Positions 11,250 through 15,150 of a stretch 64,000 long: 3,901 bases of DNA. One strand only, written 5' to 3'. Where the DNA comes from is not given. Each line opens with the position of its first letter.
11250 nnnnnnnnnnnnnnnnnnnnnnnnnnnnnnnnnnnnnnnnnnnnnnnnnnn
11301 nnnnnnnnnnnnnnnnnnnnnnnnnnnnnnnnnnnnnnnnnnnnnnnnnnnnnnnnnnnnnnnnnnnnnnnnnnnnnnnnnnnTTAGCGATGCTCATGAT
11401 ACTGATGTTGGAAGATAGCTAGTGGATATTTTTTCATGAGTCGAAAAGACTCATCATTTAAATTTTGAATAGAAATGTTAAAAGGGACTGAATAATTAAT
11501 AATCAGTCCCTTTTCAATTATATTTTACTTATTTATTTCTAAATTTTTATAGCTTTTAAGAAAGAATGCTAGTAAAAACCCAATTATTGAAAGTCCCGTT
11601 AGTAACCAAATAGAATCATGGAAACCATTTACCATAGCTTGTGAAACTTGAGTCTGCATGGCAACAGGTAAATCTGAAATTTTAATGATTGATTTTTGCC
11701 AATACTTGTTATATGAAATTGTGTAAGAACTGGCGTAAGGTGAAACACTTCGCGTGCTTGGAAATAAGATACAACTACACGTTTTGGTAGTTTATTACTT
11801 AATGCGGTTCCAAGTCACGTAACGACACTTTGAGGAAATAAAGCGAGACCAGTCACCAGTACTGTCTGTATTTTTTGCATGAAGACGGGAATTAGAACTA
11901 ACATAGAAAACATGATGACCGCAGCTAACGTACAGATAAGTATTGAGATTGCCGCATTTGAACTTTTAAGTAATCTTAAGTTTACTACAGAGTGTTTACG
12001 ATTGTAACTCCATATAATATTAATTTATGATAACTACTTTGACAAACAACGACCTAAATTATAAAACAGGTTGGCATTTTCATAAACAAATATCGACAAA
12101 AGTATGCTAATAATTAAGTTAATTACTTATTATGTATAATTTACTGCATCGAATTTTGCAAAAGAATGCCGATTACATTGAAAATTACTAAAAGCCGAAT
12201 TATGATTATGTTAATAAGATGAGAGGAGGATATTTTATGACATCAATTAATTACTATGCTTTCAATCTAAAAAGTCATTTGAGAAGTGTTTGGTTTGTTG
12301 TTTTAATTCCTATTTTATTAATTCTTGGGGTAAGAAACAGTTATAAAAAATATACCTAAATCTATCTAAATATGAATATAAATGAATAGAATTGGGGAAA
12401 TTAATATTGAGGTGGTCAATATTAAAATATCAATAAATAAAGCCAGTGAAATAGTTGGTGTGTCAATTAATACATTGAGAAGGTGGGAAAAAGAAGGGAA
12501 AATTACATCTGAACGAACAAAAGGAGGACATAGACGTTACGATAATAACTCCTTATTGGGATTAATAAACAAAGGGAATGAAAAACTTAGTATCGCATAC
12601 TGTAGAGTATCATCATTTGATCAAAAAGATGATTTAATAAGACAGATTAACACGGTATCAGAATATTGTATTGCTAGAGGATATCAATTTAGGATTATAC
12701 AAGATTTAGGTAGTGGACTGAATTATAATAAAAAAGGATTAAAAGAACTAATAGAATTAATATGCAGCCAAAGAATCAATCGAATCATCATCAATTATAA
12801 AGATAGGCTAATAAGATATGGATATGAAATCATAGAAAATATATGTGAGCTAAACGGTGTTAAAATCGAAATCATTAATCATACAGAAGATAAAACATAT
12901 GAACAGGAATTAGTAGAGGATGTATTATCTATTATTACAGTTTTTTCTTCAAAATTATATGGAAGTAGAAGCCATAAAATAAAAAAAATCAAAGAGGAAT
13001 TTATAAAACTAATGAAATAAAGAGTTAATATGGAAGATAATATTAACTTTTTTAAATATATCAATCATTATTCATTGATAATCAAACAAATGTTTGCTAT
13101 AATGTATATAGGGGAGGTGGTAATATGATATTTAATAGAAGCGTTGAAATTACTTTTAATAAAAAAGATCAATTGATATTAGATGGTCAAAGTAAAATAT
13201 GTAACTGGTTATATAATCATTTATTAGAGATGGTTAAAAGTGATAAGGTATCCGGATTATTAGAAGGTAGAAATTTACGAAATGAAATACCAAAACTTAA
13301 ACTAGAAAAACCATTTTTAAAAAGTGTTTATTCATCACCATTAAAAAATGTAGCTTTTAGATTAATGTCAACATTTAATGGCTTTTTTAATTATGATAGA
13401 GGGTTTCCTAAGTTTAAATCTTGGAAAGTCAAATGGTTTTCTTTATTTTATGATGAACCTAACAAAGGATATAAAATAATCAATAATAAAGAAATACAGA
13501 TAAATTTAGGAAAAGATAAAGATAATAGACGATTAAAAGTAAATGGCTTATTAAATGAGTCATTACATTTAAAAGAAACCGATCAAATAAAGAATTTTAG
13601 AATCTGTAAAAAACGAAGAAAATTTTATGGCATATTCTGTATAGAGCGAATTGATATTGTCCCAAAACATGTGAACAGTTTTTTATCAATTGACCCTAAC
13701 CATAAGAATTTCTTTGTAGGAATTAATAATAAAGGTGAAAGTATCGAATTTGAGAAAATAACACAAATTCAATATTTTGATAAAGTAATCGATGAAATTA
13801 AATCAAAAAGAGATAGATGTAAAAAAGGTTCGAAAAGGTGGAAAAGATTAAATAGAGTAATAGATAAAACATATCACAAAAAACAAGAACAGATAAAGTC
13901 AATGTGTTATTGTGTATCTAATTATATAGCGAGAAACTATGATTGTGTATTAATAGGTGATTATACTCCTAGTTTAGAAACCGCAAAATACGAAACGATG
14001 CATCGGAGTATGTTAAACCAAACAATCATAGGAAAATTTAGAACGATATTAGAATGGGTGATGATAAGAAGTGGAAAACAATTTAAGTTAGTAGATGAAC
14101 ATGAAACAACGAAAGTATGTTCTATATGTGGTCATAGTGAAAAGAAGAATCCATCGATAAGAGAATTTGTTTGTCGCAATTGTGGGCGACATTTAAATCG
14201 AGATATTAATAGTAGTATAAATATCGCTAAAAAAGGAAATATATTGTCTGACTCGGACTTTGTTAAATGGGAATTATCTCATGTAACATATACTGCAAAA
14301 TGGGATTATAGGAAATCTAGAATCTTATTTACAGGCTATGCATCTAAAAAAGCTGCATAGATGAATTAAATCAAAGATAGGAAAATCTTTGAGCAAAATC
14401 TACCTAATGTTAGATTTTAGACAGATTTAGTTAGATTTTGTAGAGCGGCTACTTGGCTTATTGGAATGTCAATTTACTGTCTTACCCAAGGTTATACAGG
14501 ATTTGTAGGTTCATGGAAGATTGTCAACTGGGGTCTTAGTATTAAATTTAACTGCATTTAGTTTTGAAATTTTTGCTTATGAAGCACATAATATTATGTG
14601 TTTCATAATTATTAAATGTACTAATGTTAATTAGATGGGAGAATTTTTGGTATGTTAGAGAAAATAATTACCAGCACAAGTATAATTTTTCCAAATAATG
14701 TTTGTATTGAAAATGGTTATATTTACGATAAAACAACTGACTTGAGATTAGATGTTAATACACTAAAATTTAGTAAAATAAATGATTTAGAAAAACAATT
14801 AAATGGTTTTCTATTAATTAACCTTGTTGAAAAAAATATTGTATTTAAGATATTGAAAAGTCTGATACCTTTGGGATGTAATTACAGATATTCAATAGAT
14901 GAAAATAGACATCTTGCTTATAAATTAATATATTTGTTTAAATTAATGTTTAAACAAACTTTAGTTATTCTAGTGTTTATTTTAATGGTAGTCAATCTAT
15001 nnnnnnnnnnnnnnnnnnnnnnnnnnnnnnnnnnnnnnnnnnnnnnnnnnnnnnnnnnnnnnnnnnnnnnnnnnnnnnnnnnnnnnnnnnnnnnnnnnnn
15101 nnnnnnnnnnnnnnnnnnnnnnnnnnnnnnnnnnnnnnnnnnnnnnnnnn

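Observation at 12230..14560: IS607-family element carrying TnpA (MerR-serine recombinase) and a full-length TnpB with intact zinc finger, plus a predicted omega-RNA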

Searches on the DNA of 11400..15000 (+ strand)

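Call 7: search_rna_families(source=window, start=11400, end=15000, threshold=evalue, max_evalue=10, show_alignments=2)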
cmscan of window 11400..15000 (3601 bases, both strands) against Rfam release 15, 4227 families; matches with E-value up to 10: 8.
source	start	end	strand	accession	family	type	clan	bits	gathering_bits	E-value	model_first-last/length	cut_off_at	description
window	14351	14432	+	RF00152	SNORD79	Gene; snRNA; snoRNA; CD-box;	CL00069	21.3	47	5.1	1-83/83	no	Small nucleolar RNA SNORD79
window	14566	14619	+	RF00455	mir-15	Gene; miRNA;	CL00085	20.9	57.3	0.099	1-88/88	no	mir-15 microRNA precursor family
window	14935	14956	+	RF00207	K10_TLS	Cis-reg;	-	18.5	43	3.6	13-34/48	no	K10 transport/localisation element (TLS)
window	11411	11491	+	RF01797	fstAT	Gene; antitoxin;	-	18.5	72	8.3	1-94/94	no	Fst antitoxin sRNA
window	11480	11514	-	RF00713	mir-239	Gene; miRNA;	-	17.6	49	3.9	17-57/74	no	mir-239 microRNA precursor family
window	14565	14622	+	RF03916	MIR400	Gene; miRNA;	-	17.2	83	8.1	1-103/103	no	MIR400 microRNA precursor family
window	14137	14165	+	RF03055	RAGATH-30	Gene; sRNA;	-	16.9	59.5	8.2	1-59/59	no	RAGATH-30 RNA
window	11480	11514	+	RF00713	mir-239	Gene; miRNA;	-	16.6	49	7.6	17-57/74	no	mir-239 microRNA precursor family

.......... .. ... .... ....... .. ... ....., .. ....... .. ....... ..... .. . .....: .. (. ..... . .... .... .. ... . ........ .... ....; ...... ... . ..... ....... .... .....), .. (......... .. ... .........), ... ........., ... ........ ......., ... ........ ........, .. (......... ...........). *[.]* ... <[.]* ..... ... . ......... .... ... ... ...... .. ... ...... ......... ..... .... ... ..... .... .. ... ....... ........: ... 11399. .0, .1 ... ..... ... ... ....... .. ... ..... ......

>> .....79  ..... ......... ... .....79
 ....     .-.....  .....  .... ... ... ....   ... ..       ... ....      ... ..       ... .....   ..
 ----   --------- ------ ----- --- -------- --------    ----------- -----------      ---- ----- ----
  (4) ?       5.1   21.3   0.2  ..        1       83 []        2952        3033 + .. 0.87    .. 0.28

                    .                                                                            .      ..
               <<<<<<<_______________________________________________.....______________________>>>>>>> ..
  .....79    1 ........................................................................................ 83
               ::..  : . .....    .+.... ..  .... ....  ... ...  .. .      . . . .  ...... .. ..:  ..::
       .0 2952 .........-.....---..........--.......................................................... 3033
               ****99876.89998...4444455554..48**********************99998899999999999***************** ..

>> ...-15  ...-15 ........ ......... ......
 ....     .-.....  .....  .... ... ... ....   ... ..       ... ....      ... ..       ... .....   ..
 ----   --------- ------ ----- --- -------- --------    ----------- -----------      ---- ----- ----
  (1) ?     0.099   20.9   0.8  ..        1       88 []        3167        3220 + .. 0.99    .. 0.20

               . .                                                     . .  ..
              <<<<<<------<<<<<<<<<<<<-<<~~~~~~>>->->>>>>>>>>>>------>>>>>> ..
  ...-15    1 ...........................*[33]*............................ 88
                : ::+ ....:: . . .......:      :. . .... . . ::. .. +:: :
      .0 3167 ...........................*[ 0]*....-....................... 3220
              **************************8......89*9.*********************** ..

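Call 10: search_dna_similar(query=window:12100-14700:+, collection=plasmids, mode=near, max_rows=15)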
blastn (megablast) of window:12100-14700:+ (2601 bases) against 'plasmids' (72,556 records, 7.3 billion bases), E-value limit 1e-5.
No match.

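Call 11: search_dna_similar(query=window:12100-14700:+, collection=phages, mode=near, max_rows=15)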
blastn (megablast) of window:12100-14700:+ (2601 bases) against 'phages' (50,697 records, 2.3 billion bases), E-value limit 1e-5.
No match.

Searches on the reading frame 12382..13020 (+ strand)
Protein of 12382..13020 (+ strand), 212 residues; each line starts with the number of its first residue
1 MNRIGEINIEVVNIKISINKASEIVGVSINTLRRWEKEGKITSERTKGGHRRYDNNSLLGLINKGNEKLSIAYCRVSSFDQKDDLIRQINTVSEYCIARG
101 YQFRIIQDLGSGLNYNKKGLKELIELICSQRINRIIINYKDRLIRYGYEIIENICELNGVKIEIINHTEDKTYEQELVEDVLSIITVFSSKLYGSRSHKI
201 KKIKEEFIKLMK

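Call 4: search_protein_families(library=pfam, proteins=[window:12382-13020:+], max_evalue=0.01)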
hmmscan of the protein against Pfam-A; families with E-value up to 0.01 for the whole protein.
window:12382-13020:+ (212 aa): 5 families
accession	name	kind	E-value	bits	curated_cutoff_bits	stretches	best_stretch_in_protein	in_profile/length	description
PF00239.26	Resolvase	-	4.2e-19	69.5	23.3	1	71-200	2-135/145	Resolvase, N terminal domain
PF00376.29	MerR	-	1.6e-13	50.7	28.2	1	17-53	1-38/38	MerR family regulatory protein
PF13411.12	MerR_1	-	4.6e-10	39.9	21.6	1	17-57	2-42/69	MerR HTH family regulatory protein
PF12728.13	HTH_17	-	1.8e-05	25.3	27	1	17-62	3-47/51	Helix-turn-helix domain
PF07825.17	Exc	-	0.0056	17.1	23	1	28-53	18-43/77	Excisionase-like protein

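Call 8: search_protein_families(library=ncbifam, proteins=[window:12382-13020:+], max_evalue=0.01)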
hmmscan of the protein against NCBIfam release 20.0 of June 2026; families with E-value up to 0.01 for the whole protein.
window:12382-13020:+ (212 aa): 13 families
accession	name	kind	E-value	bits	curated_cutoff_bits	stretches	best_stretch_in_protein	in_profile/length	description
NF033518.0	transpos_IS607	equivalog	1.4e-64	217.1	110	1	20-199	2-185/187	IS607 family transposase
NF041201.1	recomb_XisF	equivalog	2.4e-12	46.5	375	1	71-199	2-131/465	fdxN element excision recombinase XisF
NF033787.1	HTH_BldC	subfamily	2.3e-09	36.9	77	1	27-57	14-44/49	BldC family transcriptional regulator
NF049883.1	resolv_YneB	equivalog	6.7e-08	32.2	175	1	71-193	3-131/211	YneB family resolvase-like protein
NF047375.1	HeatShock_HspR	equivalog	5.4e-07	29.5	105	1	17-56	5-44/92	heat shock protein transcriptional repressor HspR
NF047343.1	SCCmet_CcrB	equivalog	2.6e-05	23.1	900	1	67-189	6-133/542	cassette chromosome recombinase CcrB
TIGR01764.1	excise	domain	0.00022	21.5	28.8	1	16-52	2-37/49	excisionase family DNA-binding protein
TIGR01950.1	SoxR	equivalog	0.00034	20.4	116.9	1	16-58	2-44/142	redox-sensitive transcriptional activator SoxR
NF052513.1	TransRegCarH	equivalog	0.00075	18.9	400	1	18-58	9-50/274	HTH-type transcriptional repressor CarH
NF009647.0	PRK13182.1-2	equivalog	0.002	18.2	165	1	15-88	4-77/176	chromosome-anchoring protein RacA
NF041849.1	trans_regNmlR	equivalog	0.0065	16.5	175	0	17-58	2-44/117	stress response transcriptional regulator NmlR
NF053740.1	TransRegTnrAGPos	equivalog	0.0067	16.6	140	0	16-62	13-62/108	hypothetical protein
TIGR02043.1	ZntR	equivalog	0.0093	16.1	167.95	0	18-57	4-44/131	Zn(2+)-responsive transcriptional regulator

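Call 46: list_cluster_members(proteins=[P0001, window:12382-13017:+, window:15414-16139:+])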
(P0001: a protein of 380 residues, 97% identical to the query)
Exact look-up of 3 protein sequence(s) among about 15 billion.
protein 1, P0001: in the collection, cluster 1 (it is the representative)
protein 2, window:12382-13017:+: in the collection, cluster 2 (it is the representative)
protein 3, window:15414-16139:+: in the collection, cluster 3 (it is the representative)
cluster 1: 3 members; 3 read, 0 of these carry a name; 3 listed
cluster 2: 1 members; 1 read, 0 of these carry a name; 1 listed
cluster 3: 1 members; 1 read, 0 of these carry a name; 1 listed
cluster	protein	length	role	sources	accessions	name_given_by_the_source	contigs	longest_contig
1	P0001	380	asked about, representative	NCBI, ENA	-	-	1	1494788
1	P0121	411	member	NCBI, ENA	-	-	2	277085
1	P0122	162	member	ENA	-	-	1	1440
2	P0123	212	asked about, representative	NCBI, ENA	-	-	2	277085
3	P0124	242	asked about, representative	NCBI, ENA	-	-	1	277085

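Call 48: find_encoding_contigs(protein=window:12382-13020:+, flank=5000, max_places=6)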
Protein window:12382-13020:+ (212 aa): no gene with exactly this product is on record in the collection.

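Call 73: search_solved_structures(query=window:12382-13017:+, max_evalue=0.001, show_alignments=1)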
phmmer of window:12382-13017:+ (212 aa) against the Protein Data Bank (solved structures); distinct sequences matched with E-value up to 0.001: 7.
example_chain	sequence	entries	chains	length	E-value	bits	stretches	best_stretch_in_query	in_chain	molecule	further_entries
6dgc_A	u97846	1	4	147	2.2e-36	128.4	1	71-202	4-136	ISC1926 TnpA C-terminal catalytic domain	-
3lhf_A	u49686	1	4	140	1.4e-33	119.3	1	70-205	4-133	Serine Recombinase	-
3lhk_A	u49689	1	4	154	2.2e-32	115.4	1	71-206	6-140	putative DNA binding protein MJ0014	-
3ilx_A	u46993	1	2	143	8e-32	113.6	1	71-205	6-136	First ORF in transposon ISC1904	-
6dgb_A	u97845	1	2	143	5.2e-12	48.9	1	71-200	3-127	IS607 family transposase IS1535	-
6amk_A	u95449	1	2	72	4e-05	26.4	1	26-59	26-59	Putative DNA-binding protein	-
6ama_A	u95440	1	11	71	4.4e-05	26.3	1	26-61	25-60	Putative DNA-binding protein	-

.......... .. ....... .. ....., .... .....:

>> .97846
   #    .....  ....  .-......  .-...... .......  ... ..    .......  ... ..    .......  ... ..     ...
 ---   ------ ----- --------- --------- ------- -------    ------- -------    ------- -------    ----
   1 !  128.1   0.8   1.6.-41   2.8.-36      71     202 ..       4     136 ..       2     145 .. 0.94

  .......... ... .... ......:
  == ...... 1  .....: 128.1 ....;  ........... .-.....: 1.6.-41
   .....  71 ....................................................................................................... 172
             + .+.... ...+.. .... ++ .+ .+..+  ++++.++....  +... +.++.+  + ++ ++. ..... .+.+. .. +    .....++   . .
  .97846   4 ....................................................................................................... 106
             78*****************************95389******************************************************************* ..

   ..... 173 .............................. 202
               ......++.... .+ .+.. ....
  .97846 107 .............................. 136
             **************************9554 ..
